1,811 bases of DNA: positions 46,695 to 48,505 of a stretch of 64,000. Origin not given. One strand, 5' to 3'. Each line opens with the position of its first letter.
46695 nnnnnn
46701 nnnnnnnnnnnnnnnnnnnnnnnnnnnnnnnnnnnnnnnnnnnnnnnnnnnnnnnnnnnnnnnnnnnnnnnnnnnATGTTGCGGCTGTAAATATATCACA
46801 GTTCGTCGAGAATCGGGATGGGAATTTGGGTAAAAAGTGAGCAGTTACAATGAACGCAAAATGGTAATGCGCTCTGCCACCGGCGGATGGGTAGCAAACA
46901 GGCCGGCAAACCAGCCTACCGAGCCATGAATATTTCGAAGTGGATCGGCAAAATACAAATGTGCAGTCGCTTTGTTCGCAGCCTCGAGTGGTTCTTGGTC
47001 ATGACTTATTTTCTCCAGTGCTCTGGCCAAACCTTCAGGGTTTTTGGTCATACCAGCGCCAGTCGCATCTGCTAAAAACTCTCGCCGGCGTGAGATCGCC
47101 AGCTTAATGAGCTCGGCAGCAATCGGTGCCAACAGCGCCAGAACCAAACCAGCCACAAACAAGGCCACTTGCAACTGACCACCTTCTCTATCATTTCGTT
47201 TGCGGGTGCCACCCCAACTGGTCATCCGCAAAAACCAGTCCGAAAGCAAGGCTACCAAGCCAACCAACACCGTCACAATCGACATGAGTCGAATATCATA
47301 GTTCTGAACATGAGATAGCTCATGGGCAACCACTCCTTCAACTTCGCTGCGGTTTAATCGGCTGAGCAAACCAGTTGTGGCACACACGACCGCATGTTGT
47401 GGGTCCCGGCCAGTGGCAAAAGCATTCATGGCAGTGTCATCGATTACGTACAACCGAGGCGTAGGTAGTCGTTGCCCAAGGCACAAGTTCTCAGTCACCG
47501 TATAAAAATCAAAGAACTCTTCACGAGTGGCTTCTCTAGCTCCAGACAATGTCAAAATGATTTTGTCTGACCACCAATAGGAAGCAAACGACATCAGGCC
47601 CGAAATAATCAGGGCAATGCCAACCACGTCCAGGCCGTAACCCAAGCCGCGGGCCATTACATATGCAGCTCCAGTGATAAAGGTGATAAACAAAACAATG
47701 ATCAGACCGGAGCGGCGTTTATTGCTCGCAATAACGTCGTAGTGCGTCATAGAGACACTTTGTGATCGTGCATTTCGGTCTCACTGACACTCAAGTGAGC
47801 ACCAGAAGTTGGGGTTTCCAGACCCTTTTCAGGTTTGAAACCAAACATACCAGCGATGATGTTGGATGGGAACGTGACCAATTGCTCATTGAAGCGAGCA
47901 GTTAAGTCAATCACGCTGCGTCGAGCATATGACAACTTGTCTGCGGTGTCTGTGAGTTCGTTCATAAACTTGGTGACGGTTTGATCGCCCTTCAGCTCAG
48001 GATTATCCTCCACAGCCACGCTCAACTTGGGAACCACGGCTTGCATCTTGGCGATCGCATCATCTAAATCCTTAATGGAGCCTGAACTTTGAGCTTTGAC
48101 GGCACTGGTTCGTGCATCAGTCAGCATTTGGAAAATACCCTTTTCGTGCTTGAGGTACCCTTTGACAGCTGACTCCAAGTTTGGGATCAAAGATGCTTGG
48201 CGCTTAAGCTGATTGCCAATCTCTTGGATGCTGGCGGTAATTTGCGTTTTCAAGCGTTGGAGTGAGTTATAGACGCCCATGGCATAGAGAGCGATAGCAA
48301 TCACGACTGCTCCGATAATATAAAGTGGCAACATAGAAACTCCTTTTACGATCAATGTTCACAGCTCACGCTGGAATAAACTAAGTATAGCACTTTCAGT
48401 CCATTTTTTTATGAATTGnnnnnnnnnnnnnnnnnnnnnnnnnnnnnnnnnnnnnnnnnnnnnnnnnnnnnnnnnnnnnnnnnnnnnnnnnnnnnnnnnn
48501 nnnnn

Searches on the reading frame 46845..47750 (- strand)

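Call 90: search_protein_families(library=pfam, proteins=[window:46845-47750:-], max_evalue=0.0001)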
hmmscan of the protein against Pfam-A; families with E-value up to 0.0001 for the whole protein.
window:46845-47750:- (301 aa): 1 family
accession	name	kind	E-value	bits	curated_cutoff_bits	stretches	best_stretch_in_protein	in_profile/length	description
PF01435.24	Peptidase_M48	-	1.3e-26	94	20.3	1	96-300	21-184/186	Peptidase family M48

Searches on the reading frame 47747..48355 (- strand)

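Call 90: search_protein_families(library=pfam, proteins=[window:47747-48355:-], max_evalue=0.0001)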
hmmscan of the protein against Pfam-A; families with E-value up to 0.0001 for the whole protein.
window:47747-48355:- (202 aa): 1 family
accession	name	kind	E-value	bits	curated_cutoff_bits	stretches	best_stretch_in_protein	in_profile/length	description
PF04011.17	LemA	-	9.2e-34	116.9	26.2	1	43-183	2-139/149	LemA family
